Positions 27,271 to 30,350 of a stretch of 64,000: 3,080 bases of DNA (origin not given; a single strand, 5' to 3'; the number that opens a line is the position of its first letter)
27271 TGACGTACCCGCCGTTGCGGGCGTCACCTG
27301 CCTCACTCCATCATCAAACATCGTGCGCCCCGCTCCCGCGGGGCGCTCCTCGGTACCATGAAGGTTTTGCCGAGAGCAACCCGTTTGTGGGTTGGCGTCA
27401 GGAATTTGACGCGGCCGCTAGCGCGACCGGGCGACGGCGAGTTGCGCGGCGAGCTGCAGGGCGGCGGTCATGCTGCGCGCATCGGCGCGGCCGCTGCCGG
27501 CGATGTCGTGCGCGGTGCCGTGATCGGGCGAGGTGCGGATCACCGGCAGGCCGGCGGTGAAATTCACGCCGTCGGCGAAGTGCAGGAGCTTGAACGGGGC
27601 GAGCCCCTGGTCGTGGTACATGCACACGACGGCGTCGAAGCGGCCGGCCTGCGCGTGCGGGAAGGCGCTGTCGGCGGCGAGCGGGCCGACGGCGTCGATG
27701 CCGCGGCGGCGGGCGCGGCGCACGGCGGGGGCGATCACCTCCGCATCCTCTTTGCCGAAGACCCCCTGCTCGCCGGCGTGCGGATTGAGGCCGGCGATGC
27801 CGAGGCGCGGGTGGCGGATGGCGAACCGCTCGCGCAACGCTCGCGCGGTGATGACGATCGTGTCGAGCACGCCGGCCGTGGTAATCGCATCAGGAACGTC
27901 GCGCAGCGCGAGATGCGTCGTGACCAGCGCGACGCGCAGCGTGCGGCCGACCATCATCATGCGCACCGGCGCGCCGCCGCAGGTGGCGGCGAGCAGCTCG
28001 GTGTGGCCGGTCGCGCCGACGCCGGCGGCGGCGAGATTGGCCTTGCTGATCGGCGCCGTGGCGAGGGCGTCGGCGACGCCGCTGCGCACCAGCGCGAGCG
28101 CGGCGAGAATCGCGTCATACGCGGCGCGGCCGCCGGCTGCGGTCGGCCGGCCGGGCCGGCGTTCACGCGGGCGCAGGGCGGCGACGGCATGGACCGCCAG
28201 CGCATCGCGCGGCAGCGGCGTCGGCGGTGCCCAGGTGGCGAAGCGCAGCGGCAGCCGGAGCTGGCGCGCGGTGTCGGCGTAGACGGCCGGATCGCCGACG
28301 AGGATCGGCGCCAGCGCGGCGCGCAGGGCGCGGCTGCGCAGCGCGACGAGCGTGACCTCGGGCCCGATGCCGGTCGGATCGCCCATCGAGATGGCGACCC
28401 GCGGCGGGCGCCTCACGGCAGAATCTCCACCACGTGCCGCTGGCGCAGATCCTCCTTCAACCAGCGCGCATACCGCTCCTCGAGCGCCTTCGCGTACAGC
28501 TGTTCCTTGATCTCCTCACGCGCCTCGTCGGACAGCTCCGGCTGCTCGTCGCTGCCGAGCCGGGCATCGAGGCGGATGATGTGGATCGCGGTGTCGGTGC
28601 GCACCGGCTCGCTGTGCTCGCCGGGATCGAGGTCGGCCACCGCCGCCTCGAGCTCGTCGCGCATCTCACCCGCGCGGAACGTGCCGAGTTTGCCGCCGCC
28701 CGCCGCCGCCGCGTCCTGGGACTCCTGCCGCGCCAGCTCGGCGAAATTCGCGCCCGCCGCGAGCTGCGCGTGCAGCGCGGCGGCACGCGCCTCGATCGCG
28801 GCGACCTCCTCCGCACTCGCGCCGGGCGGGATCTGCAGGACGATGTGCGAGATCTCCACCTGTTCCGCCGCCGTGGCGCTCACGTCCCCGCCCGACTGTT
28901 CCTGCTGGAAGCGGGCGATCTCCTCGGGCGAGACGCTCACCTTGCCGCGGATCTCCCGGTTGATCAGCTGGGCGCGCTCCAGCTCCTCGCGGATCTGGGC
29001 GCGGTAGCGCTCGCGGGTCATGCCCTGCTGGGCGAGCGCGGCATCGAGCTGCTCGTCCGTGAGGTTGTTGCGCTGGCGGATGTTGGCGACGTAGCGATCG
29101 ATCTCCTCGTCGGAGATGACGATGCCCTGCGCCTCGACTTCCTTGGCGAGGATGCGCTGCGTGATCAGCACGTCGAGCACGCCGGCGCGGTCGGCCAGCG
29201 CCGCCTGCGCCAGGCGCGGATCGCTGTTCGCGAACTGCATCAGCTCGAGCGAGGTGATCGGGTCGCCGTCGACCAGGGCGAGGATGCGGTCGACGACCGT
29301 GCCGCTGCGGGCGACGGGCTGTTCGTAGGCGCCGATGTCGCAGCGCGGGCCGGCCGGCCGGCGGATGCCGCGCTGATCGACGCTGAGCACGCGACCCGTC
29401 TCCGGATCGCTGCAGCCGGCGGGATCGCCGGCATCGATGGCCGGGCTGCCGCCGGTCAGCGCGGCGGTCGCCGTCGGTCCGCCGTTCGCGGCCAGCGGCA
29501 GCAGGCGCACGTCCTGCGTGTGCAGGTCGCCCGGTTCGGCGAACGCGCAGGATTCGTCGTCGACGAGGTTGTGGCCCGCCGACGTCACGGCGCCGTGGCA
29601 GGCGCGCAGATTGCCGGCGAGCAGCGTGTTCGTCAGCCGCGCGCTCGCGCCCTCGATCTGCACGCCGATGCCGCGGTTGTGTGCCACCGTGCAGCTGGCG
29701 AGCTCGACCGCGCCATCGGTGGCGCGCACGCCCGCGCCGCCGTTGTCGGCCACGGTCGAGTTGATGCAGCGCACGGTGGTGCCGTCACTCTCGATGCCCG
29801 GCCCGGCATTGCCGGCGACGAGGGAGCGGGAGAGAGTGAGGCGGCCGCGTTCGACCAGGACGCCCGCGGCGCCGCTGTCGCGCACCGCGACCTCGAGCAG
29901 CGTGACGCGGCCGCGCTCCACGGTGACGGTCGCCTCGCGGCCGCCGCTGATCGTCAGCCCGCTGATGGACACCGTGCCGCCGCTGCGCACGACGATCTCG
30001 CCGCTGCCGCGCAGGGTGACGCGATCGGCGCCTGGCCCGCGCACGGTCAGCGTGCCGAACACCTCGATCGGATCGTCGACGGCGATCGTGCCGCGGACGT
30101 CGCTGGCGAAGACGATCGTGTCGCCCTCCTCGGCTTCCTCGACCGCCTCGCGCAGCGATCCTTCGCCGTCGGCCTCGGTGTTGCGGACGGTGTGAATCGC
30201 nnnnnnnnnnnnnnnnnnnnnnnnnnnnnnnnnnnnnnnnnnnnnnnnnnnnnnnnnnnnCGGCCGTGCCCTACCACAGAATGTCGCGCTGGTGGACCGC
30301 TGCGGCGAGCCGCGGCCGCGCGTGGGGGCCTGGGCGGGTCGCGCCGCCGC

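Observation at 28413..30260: SurA chaperone fused in-frame to an N-terminal secreted beta-helix (CSLREA / choice-of-anchor-Q-like) domain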

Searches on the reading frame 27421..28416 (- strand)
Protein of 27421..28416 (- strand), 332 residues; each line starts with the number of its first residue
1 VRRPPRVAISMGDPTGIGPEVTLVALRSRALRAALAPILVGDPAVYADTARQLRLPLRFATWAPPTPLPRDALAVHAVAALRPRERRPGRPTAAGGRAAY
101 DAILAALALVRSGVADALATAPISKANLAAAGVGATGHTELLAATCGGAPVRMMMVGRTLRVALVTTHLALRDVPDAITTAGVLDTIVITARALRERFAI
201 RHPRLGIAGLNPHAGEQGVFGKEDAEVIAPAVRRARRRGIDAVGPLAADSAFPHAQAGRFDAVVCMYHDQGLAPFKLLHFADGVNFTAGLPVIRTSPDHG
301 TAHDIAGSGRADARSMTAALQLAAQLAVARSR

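Call 63: search_protein_families(library=pfam, proteins=[window:27421-28416:-], max_evalue=0.00001)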
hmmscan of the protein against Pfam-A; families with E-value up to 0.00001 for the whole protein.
window:27421-28416:- (332 aa): 1 family
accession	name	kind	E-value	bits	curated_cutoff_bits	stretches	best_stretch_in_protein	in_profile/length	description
PF04166.17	PdxA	-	1.2e-103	346.9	27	1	36-323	4-286/286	Pyridoxal phosphate biosynthetic protein PdxA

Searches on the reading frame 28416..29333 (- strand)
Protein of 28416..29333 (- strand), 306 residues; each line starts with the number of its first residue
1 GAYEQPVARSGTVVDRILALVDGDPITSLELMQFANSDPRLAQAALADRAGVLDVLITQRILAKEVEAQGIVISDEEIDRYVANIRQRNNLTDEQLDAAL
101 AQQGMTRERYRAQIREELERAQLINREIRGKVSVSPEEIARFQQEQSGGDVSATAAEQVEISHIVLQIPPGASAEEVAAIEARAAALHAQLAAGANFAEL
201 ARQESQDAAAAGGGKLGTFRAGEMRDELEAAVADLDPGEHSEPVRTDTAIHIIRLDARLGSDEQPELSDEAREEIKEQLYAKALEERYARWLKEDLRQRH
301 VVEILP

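Call 34: search_solved_structures(query=window:28416-29333:-, max_evalue=0.001, show_alignments=2)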
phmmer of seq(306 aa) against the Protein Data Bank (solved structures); distinct sequences matched with E-value up to 0.001: 59.
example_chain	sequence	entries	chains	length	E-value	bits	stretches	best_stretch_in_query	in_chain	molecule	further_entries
9hg5_F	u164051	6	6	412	1.1e-35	127.1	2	13-261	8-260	Chaperone SurA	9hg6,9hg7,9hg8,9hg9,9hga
1m5y_A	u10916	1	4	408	1.3e-35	126.8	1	13-260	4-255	Survival protein surA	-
8pz1_F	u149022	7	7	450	2.9e-35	125.6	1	31-261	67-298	Chaperone SurA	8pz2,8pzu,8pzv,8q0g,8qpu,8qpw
8qpv_F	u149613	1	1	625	1.2e-34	123.7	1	31-261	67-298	Chaperone SurA,Outer membrane protein X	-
8qp5_P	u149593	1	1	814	2.9e-34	122.4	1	31-260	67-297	Chaperone SurA,Serine protease EspP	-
2pv3_A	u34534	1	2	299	4.3e-32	115.3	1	13-300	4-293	Chaperone surA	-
6vj4_A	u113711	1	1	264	2.1e-13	54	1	179-282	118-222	Peptidylprolyl isomerase PrsA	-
6xd8_A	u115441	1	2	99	2.7e-09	40.5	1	178-255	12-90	Foldase protein PrsA 1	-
4wo7_A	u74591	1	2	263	3.6e-09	40.1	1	181-279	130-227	Foldase protein PrsA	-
6vj6_A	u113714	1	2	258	4.4e-09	39.8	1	181-283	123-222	Peptidylprolyl isomerase (PrsA)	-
2pv1_A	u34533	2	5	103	5.6e-09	39.5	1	159-256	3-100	Chaperone surA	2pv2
1zk6_A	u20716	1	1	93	7.4e-08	35.8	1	181-254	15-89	Foldase protein prsA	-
1j6y_A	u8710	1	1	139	2.8e-07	33.9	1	178-255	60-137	peptidyl-prolyl cis-trans isomerase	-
2m1i_A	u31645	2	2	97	4.8e-07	33.1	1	181-254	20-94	Parvulin-like peptidyl-prolyl isomerase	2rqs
5ez1_A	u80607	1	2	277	6.1e-07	32.8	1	193-298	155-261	Putative peptidyl-prolyl cis-trans isomerase HP_0175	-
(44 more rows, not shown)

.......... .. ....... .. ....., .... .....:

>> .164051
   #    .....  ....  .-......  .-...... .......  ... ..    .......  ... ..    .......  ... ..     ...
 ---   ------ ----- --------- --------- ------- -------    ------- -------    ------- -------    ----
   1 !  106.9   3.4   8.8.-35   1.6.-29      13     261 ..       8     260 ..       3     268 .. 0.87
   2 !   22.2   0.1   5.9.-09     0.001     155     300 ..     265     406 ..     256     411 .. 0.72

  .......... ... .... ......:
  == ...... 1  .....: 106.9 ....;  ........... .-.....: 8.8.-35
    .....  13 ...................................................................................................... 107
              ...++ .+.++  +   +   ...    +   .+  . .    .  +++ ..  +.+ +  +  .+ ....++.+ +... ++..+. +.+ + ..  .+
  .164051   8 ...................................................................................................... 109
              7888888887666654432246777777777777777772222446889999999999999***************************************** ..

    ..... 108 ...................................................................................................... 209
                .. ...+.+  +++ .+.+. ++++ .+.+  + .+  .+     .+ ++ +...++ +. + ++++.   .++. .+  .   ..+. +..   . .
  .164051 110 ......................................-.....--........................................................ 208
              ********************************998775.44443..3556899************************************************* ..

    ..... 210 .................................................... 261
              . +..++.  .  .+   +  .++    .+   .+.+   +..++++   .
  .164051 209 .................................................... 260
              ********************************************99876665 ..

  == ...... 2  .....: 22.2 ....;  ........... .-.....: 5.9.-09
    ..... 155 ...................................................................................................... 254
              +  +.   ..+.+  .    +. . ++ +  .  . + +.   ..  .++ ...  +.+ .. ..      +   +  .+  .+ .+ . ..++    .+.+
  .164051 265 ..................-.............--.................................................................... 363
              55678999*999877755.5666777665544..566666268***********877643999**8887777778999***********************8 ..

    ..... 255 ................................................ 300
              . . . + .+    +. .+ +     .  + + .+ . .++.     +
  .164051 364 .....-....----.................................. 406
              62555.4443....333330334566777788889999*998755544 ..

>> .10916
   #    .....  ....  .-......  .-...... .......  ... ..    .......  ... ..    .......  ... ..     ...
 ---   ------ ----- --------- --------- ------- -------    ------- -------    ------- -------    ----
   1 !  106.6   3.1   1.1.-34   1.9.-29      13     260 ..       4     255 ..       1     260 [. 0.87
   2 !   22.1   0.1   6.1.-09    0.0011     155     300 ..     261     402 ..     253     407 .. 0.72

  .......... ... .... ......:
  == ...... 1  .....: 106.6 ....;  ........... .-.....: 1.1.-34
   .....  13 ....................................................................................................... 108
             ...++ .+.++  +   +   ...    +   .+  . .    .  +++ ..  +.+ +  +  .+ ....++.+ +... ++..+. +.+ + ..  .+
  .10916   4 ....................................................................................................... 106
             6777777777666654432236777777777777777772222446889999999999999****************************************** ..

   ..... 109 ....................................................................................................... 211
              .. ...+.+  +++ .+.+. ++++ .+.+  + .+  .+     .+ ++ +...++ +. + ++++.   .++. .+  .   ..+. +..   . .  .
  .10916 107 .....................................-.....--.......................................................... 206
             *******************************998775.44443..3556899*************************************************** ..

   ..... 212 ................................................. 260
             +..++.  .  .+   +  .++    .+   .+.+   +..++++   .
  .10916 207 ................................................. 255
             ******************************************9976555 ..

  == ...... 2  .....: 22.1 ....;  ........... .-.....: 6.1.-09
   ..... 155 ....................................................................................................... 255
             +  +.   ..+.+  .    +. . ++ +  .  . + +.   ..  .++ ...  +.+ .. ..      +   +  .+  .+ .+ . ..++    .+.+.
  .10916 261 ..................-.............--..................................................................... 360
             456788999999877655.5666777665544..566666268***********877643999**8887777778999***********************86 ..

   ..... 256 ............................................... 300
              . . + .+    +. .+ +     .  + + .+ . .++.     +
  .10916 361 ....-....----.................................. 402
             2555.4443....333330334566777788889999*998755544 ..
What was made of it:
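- Docking motif: residues 322-326 (VVDRI) align to E. coli 24-28 (VVDKV) (call 34).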

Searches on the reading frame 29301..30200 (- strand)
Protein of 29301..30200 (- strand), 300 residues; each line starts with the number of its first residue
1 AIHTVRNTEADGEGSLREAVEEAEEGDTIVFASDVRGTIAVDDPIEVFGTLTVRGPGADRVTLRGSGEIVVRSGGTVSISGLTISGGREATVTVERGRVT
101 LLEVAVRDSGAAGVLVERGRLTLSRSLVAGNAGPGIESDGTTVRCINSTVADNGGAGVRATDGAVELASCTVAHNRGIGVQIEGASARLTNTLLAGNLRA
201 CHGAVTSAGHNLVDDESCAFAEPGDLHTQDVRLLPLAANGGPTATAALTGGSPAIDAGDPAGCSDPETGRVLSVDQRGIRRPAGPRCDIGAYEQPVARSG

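Call 25: search_solved_structures(query=window:29301-30200:-, max_evalue=10, show_alignments=2)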
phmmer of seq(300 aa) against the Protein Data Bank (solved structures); distinct sequences matched with E-value up to 10: 5.
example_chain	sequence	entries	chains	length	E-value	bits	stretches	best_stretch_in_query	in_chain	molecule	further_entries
1s7m_A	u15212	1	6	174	0.16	14.4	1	58-100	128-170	Hia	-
3a69_A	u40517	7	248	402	0.25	13.7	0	133-268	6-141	Flagellar hook protein flgE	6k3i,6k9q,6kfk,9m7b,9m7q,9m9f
6jzt_A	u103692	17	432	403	0.26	13.7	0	133-268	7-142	Flagellar hook protein FlgE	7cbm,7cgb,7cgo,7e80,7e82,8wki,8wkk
6zzx_E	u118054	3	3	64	1.3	11.4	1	266-287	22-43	Photosystem I reaction center subunit IV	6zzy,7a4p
9cdu_A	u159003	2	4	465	2.1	10.7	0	144-207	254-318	Rhombotarget A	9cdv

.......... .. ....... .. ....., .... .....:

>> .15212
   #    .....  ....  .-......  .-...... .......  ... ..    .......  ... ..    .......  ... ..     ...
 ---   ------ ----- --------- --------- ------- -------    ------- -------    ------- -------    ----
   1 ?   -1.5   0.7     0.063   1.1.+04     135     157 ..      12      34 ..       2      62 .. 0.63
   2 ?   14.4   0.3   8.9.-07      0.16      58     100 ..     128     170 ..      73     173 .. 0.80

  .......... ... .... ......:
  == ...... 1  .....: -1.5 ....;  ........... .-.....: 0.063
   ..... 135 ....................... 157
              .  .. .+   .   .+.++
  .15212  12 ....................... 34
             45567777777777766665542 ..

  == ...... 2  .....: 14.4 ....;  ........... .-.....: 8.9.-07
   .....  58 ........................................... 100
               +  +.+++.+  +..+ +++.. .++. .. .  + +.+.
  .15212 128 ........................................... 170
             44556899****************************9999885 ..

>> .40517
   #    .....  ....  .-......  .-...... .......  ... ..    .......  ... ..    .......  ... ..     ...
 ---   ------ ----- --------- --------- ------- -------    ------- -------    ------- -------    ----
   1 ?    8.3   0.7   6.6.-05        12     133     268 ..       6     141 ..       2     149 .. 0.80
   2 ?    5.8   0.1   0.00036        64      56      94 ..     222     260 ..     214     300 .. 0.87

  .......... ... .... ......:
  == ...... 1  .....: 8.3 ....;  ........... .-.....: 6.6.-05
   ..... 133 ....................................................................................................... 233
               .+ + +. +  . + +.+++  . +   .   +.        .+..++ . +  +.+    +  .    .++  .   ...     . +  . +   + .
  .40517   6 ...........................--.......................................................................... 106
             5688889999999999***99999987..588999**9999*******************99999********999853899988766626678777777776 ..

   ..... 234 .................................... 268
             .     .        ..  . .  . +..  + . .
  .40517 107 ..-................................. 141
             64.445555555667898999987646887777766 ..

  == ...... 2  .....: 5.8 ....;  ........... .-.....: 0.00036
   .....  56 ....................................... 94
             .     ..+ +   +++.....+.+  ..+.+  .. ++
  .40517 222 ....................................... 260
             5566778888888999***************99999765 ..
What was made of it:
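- Tried and rejected: Sequence search of the module against PDB: nothing significant (call 25).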

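Call 37: predict_structure(alignment_id=A2)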
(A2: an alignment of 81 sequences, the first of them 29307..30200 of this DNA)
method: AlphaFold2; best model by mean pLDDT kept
length: 298 residues; sequences in the alignment: 81
mean_pLDDT: 96.3   pTM: 0.94
mean pLDDT of the five models: 96.3, 96.2, 95.8, 95.5, 95.4
residues with pLDDT >= 90: 276; 70-90: 17; 50-70: 5; < 50: 0
segments of 3 or more residues with pLDDT < 50: none
pLDDT, mean of each block of 10 residues (from residue 1): 98 98 98 98 98 98 98 98 98 98 98 98 98 96 97 99 98 99 98 98 98 98 98 97 96 94 88 92 82 82
secondary structure, 60 per line:
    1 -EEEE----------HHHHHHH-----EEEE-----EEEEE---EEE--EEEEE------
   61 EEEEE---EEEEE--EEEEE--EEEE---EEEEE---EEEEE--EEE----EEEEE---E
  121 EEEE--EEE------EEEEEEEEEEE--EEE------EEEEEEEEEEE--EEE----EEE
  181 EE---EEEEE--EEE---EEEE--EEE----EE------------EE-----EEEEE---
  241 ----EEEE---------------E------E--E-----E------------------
elements in order: E2-5 H16-22 E28-31 E37-41 E45-47 E50-54 E61-65 E69-73 E76-80 E83-86 E90-94 E98-102 E105-107 E112-116 E120-124 E127-129 E136-146 E149-151 E158-168 E171-173 E178-182 E186-190 E193-195 E199-202 E205-207 E233-237 E245-248
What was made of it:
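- On Right-handed parallel beta-helix (Pfam PF13229): The AF2 module has pLDDT 96.3 and pTM 0.94 and is all-beta coils (call 37).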

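Call 40: fold_search(model_id=the predicted structure, library=pdb)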
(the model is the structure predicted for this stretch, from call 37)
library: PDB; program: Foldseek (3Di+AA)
matches with E <= 10: 377; with E <= 0.001: 17
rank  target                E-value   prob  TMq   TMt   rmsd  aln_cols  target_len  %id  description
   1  7dmk_A                2.6e-05  1.00  0.70  0.30   4.3       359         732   15  PL6 alginate lyase BcAlyPL6 (released 2021-10-06)
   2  1ru4                  2.7e-05  1.00  0.54  0.42   7.9       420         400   12  Crystal structure of pectate lyase Pel9A (released 2004-04-13)
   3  9cdu_C                2.9e-05  1.00  0.61  0.46   6.8       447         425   15  Crystal Structure of Rhombotarget A-peptide Complex (released 2025-07-02)
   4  9cdv_A                4.7e-05  1.00  0.62  0.43   7.0       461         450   14  Crystal Structure of Rhombotarget A (released 2025-07-02)
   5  9buj                  4.7e-05  1.00  0.47  0.34  12.3       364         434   15  Structure of PfPL1 from Pseudoalteromonas fuliginea (released 2024-07-10)
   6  2pyg_B                7.7e-05  1.00  0.29  0.25  11.7       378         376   13  Azotobacter vinelandii Mannuronan C-5 epimerase AlgE4 A-module (released 2008-05-27)
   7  9cdv_B                9.8e-05  1.00  0.65  0.47   6.9       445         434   15  Crystal Structure of Rhombotarget A (released 2025-07-02)
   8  2pyh_A                1.1e-04  1.00  0.33  0.29   9.7       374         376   12  Azotobacter vinelandii Mannuronan C-5 epimerase AlgE4 A-module complexed with mannuronan trisaccharide (released 2008-05-27)
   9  2pyh_B                1.3e-04  1.00  0.30  0.25  11.0       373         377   12  Azotobacter vinelandii Mannuronan C-5 epimerase AlgE4 A-module complexed with mannuronan trisaccharide (released 2008-05-27)
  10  9cdu_A                1.6e-04  1.00  0.60  0.43   6.9       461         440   15  Crystal Structure of Rhombotarget A-peptide Complex (released 2025-07-02)
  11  7dmk_D                1.8e-04  1.00  0.69  0.30   4.0       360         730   14  PL6 alginate lyase BcAlyPL6 (released 2021-10-06)
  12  8wm1_A                2.3e-04  1.00  0.54  0.36   6.7       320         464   14  DHS dehydratase (released 2024-10-02)
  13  2pyg_A                2.9e-04  1.00  0.35  0.30   9.9       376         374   12  Azotobacter vinelandii Mannuronan C-5 epimerase AlgE4 A-module (released 2008-05-27)
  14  9ozl_C                3.7e-04  1.00  0.38  0.32  10.2       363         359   10  Crystal structure of the polysaccharide lyase RbmB from Vibrio cholerae (released 2026-03-11)
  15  7dmk_B                7.0e-04  1.00  0.68  0.30   4.4       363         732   15  PL6 alginate lyase BcAlyPL6 (released 2021-10-06)
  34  7dmk_C                4.5e-03  1.00  0.70  0.30   4.0       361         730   13  PL6 alginate lyase BcAlyPL6 (released 2021-10-06)
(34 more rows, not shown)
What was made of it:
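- On Right-handed parallel beta-helix (Pfam PF13229): Fold matches are in call 40.
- Closest known: Acinetobacter baumannii Rhombotarget A. Same: Among the best solved-structure matches to the module (Foldseek E 3e-5, TM 0.61-0.65 over the query, call 40).
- Closest known: PL6/PL9 polysaccharide lyases and AlgE epimerases. Same: Right-handed parallel beta-helix fold (call 40).
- The best solved fold matches include PL6 alginate lyase 7dmk (TM 0.70 over the query), Pel9A, AlgE epimerases and RbmB (call 40). Identity is 12-15% with E-values around 1e-5, which is typical of generic beta-helix similarity (call 40).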

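Call 45: search_protein_families(library=ncbifam, proteins=[window:29307-30200:-], max_evalue=10)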
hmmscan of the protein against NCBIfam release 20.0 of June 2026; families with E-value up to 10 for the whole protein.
window:29307-30200:- (298 aa): 6 families
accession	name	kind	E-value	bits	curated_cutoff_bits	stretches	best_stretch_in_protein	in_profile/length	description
NF041518.1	choice_anch_Q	domain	2e-20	72.8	25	1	230-294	1-57/58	choice-of-anchor Q domain-containing protein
NF041112.1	chap_CsgH_alph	subfamily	0.0014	18.7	35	1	35-95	15-76/91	curli-like amyloid fiber formation chaperone CsgH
TIGR03805.1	beta_helix_1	subfamily_domain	0.0019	17.3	141.5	1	16-119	1-85/314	parallel beta-helix domain-containing protein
TIGR04247.1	NosD_copper_fam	subfamily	0.04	12.5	300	1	16-149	1-136/377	nitrous oxide reductase family maturation protein NosD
NF011747.0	PRK15200.1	equivalog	0.081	12.3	210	1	101-187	9-98/177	type 1 fimbrial protein subunit FimI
NF049908.1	RadD_AT_adhesin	equivalog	1.7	5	3500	1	112-200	2496-2582/3502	autotransporter adhesin RadD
